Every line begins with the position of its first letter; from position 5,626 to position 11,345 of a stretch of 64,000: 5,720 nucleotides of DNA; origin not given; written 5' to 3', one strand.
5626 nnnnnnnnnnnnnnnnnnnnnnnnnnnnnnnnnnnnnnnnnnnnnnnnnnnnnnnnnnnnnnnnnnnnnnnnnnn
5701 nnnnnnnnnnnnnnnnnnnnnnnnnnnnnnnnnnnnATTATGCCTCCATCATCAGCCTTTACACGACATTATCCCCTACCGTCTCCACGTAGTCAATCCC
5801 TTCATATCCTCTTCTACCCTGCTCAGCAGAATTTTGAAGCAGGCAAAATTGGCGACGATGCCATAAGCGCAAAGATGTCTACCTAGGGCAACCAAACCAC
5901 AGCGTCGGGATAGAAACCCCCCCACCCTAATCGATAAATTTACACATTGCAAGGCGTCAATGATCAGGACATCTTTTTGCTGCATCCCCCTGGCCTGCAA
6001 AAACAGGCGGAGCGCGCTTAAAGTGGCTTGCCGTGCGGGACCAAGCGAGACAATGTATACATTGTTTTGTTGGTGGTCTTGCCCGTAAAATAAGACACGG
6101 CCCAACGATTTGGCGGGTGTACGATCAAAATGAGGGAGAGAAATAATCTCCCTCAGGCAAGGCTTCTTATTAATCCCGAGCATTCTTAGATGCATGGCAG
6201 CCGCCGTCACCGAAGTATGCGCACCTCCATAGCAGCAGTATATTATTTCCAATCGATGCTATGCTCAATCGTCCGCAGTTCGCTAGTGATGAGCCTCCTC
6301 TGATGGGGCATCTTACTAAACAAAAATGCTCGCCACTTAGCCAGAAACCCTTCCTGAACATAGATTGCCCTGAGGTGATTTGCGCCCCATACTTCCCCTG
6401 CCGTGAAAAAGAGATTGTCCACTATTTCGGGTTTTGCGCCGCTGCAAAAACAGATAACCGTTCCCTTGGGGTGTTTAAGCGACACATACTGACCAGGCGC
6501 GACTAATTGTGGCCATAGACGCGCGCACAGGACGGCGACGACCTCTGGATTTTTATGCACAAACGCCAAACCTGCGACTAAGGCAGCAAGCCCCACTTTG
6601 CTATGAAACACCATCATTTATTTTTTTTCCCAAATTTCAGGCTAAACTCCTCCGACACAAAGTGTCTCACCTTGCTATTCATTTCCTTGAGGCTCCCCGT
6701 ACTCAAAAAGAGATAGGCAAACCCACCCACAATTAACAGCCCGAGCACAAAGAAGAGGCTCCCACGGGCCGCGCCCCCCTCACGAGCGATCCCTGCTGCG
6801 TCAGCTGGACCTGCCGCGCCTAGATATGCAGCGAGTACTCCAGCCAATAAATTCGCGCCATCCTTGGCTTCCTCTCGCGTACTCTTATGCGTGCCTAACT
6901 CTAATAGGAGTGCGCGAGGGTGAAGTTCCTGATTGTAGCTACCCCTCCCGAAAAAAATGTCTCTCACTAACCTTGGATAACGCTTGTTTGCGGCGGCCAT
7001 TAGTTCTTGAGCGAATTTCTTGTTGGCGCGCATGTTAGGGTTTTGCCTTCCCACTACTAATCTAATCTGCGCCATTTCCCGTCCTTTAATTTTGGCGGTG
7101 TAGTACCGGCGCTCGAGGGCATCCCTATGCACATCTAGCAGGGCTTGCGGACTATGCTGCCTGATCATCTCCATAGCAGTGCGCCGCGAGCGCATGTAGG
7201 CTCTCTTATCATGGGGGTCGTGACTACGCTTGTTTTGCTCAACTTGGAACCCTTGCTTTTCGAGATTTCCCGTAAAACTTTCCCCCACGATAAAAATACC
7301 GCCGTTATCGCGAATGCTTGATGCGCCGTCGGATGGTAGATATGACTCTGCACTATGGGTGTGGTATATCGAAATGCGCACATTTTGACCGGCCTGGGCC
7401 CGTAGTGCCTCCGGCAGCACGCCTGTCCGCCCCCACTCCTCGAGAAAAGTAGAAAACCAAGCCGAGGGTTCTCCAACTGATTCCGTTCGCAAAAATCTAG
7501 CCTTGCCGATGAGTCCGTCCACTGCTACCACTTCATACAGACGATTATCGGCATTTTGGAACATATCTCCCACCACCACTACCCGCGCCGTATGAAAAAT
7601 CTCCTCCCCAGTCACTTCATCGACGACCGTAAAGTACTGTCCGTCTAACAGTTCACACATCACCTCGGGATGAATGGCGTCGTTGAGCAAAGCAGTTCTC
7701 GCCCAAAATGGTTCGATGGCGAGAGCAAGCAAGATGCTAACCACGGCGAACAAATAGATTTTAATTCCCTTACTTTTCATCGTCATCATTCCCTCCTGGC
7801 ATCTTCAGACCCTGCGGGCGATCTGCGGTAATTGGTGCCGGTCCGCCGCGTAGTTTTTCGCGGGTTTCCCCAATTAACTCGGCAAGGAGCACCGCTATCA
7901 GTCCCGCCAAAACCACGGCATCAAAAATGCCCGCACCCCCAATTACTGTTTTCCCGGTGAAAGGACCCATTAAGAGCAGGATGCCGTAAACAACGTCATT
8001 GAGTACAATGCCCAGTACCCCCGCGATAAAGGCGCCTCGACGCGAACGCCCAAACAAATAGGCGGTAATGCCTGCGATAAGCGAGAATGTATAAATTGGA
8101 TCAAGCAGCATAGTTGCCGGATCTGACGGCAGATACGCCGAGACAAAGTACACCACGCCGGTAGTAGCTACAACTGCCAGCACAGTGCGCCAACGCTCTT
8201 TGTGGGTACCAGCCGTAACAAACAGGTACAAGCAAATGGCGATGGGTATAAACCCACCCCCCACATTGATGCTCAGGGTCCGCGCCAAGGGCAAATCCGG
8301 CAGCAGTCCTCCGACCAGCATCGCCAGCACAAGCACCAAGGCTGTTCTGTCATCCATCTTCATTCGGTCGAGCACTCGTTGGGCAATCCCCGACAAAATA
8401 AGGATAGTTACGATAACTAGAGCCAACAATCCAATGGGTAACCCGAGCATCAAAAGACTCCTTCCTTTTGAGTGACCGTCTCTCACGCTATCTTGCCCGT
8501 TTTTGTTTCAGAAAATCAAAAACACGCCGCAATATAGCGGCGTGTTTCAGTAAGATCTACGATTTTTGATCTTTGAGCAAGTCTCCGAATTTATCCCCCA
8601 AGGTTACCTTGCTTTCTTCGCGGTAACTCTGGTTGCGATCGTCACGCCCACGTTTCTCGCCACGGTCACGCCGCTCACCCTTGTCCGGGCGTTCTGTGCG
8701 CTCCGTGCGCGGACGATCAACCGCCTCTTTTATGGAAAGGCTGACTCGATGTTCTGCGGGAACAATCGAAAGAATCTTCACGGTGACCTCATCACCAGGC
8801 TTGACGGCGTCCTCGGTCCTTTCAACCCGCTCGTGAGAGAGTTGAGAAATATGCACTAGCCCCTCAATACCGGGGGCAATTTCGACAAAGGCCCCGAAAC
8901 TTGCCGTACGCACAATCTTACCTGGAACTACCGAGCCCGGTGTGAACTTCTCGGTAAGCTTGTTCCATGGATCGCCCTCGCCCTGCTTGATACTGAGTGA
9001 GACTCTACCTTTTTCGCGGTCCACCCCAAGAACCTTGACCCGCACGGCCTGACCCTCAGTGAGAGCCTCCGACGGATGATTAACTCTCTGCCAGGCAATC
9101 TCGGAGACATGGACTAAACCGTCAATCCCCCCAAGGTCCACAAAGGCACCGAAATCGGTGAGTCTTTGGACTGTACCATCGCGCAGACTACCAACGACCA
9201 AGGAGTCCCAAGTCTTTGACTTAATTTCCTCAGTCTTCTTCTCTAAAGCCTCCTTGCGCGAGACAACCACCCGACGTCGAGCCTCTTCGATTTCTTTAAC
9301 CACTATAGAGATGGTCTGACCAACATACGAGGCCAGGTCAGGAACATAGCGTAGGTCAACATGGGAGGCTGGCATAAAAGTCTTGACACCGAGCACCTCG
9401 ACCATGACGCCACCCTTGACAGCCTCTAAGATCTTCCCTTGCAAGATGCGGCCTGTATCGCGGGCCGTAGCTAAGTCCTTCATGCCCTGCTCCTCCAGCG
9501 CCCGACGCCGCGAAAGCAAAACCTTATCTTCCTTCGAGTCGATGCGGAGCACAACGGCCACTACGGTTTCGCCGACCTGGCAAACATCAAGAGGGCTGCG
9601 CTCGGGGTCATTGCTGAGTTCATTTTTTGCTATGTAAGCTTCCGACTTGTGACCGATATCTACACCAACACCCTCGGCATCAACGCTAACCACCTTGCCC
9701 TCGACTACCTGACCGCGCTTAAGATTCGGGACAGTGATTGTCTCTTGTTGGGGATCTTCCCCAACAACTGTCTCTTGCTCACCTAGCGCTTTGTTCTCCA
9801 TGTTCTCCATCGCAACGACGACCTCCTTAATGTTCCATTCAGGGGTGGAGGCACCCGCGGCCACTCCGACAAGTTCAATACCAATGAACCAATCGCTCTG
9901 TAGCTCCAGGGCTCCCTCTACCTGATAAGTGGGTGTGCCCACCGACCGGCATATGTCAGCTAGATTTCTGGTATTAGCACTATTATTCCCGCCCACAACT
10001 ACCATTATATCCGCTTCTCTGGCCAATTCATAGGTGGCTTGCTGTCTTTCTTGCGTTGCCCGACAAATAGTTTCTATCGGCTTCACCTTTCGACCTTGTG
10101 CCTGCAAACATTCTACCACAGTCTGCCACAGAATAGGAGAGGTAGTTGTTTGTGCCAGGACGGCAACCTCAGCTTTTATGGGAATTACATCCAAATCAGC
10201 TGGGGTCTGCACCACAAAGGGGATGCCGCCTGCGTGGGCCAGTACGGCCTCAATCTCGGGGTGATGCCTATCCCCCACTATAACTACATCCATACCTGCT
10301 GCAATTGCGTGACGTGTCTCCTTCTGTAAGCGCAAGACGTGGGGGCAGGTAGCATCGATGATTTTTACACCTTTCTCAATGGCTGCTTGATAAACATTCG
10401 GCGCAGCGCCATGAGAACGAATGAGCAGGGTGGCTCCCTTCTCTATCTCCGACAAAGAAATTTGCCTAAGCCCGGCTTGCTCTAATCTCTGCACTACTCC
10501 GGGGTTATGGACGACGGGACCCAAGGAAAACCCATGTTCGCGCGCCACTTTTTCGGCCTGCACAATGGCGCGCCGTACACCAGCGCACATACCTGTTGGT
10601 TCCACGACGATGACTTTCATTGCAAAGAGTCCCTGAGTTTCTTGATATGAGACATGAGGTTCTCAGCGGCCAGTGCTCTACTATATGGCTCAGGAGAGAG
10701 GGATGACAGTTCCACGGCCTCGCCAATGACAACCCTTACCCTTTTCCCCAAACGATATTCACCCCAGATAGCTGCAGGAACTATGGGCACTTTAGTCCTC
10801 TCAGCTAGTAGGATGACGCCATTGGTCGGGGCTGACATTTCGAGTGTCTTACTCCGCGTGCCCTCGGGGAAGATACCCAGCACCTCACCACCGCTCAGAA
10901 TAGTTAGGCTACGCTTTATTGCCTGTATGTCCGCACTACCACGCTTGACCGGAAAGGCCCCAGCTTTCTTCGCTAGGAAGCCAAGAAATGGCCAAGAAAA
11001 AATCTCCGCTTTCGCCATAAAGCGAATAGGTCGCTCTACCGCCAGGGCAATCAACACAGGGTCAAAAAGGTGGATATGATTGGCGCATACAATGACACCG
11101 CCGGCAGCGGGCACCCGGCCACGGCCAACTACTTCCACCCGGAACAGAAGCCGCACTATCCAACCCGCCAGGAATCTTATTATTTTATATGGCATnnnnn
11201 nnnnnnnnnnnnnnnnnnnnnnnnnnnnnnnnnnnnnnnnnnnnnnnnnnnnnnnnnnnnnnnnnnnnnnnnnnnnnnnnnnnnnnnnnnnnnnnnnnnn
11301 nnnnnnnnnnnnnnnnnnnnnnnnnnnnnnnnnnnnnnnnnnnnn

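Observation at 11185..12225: In-frame fusion of AroH-type chorismate mutase with cytidylate kinase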

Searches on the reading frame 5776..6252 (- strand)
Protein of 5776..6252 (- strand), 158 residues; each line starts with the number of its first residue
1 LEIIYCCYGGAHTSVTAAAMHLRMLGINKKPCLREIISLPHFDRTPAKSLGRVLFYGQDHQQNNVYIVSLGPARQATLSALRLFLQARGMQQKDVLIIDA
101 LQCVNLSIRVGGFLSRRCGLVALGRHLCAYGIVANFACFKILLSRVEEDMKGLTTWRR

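Call 39: search_protein_families(library=pfam, max_evalue=0.00001, proteins=[window:5776-6252:-])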
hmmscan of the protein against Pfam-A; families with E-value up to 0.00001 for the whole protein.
window:5776-6252:- (158 aa): 1 family
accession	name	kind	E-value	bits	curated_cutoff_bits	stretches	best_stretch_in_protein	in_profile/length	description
PF11385.13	DUF3189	-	2.9e-41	141.1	23.2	1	3-144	2-143/147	Protein of unknown function (DUF3189)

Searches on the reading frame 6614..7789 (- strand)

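Call 39: search_protein_families(library=pfam, max_evalue=0.00001, proteins=[window:6614-7789:-])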
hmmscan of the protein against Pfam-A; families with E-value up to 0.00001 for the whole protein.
window:6614-7789:- (391 aa): 1 family
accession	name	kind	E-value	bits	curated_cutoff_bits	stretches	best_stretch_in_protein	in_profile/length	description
PF07454.18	SpoIIP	-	2.7e-59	201.3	24.4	1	134-320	78-269/269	Stage II sporulation protein P (SpoIIP)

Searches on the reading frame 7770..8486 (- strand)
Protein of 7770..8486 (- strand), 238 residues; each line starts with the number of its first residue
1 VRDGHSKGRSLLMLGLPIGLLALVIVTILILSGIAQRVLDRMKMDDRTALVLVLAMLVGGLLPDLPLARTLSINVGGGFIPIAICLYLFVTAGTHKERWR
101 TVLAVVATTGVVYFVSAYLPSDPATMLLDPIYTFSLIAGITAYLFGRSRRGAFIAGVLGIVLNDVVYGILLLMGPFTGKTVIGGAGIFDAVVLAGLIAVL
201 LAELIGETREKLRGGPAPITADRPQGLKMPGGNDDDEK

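Call 39: search_protein_families(library=pfam, max_evalue=0.00001, proteins=[window:7770-8486:-])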
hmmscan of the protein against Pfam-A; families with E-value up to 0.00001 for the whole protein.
window:7770-8486:- (238 aa): 2 families
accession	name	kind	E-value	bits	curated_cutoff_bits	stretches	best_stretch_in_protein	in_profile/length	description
PF07758.16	DUF1614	-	1.5e-13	51.4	23.9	1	68-201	41-171/171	Protein of unknown function (DUF1614)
PF24124.1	YphA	-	4.5e-09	36.7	28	1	72-201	48-175/198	YphA-like integral membrane protein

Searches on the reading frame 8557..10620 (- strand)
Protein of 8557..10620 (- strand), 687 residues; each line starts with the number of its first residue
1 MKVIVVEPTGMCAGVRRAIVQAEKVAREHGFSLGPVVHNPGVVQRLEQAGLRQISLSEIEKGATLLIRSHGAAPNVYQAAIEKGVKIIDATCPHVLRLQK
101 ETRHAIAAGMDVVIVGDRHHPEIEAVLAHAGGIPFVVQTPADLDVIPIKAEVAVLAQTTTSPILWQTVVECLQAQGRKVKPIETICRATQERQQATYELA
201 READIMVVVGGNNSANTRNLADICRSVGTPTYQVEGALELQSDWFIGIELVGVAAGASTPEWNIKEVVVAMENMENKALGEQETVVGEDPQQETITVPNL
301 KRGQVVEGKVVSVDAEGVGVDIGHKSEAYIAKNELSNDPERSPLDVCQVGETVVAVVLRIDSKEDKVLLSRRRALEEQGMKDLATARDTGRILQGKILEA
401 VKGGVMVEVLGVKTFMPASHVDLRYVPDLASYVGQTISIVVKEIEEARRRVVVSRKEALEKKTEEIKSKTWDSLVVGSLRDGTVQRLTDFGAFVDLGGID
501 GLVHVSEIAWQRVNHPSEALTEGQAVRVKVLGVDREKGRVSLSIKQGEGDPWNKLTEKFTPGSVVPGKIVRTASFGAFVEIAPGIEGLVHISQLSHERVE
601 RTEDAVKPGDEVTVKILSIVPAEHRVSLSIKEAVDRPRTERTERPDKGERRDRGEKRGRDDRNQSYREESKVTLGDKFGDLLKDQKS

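Call 3: search_protein_families(library=pfam, proteins=[window:8557-10620:-])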
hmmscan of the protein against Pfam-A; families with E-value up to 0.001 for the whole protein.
window:8557-10620:- (687 aa): 6 families
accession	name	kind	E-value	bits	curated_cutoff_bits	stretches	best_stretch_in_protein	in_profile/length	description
PF02401.23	LYTB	-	8.4e-80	268.3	24.5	1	3-271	1-266/267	LytB protein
PF00575.29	S1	-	5.1e-64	213.1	22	4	477-545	5-74/74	S1 RNA binding domain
PF23459.1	S1_RRP5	-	1.1e-22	80.8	27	2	477-543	4-71/72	RRP5 S1 domain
PF21710.3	Spt6_S1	-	5.7e-14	52.6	27.5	0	557-632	12-88/91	Spt6, S1/OB domain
PF24685.1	OB_RRP5_4th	-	7.4e-08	32.7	31.5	0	585-633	37-85/92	RRP5 OB-fold domain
PF13509.12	S1_2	-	9.5e-06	26.1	21.8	0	477-509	2-35/61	S1 domain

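Call 54: search_protein_families(library=ncbifam, max_evalue=1e-10, proteins=[window:8557-10620:-])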
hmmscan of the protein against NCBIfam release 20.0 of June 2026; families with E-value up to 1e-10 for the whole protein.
window:8557-10620:- (687 aa): 35 families (the best 25 are shown)
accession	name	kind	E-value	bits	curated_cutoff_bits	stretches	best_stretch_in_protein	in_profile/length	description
NF000907.0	PRK00087.1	equivalog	5e-215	715.7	624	1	1-679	1-666/671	bifunctional 4-hydroxy-3-methylbut-2-enyl diphosphate reductase/30S ribosomal protein S1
NF005208.0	PRK06676.1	equivalog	8e-124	413.6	368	1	293-686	9-390/391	30S ribosomal protein S1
NF004952.0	PRK06299.1-2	equivalog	2.2e-110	369.7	524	1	294-648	39-391/580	30S ribosomal protein S1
TIGR00717.1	rpsA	equivalog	6.7e-99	331.8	577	1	292-650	8-362/516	30S ribosomal protein S1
NF005911.0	PRK07899.1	equivalog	2.7e-96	323.2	691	1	296-641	29-373/486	30S ribosomal protein S1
NF004953.0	PRK06299.1-3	equivalog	2e-93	313.7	720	1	274-644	24-382/580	30S ribosomal protein S1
NF010379.0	PRK13806.1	equivalog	4e-92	309.4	648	1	296-649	28-381/491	30S ribosomal protein S1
NF004954.0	PRK06299.1-4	equivalog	2.9e-88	296.4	727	1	293-650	11-366/560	30S ribosomal protein S1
NF004955.0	PRK06299.1-5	equivalog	4.3e-79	266.3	878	1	293-645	18-368/566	30S ribosomal protein S1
NF002187.0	PRK01045.1-1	equivalog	3.5e-78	262.6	276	1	1-276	1-280/282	4-hydroxy-3-methylbut-2-enyl diphosphate reductase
TIGR00216.1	ispH_lytB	equivalog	9.5e-73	244.8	187.85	1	2-273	1-281/282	4-hydroxy-3-methylbut-2-enyl diphosphate reductase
NF009024.0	PRK12360.1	equivalog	3.8e-72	243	387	1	1-273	1-280/281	4-hydroxy-3-methylbut-2-enyl diphosphate reductase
NF004951.0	PRK06299.1-1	equivalog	5.6e-70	236.3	918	1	297-650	15-366/556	30S ribosomal protein S1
NF004956.0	PRK06299.1-6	equivalog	6.8e-62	209.8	711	1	302-641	30-366/554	30S ribosomal protein S1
NF002188.0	PRK01045.1-2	equivalog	6.4e-54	183.1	420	1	1-284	1-298/315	4-hydroxy-3-methylbut-2-enyl diphosphate reductase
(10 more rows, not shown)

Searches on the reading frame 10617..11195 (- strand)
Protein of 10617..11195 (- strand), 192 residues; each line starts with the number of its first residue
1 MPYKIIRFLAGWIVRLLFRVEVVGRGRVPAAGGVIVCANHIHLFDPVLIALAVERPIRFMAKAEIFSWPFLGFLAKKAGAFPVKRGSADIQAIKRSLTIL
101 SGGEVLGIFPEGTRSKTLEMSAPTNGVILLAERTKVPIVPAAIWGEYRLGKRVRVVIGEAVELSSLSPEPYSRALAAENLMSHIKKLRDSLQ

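Call 3: search_protein_families(library=pfam, proteins=[window:10617-11195:-])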
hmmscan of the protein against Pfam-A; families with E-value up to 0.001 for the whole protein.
window:10617-11195:- (192 aa): 1 family
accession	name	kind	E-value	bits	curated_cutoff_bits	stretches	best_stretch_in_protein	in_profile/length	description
PF01553.26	Acyltransferase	-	1e-27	97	23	1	19-144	1-132/132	Acyltransferase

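Call 54: search_protein_families(library=ncbifam, max_evalue=1e-10, proteins=[window:10617-11195:-])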
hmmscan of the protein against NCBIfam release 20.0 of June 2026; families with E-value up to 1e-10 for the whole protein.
window:10617-11195:- (192 aa): 4 families
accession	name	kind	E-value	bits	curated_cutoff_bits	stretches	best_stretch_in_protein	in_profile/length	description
TIGR00530.1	AGP_acyltrn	subfamily_domain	9.9e-31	106.2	102.95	1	18-143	2-129/130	1-acylglycerol-3-phosphate O-acyltransferase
NF006386.0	PRK08633.1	equivalog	1.1e-27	96.2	1221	1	1-145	410-553/1147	acyl-[ACP]--phospholipid O-acyltransferase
NF005291.0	PRK06814.1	equivalog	6.2e-12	44.3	1349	1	2-146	423-566/1140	acyl-[ACP]--phospholipid O-acyltransferase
NF052552.1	LyOrLpactfOlsARHOCB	equivalog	5.6e-11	41.9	300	1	17-118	72-171/271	lyso-ornithine lipid O-acyltransferase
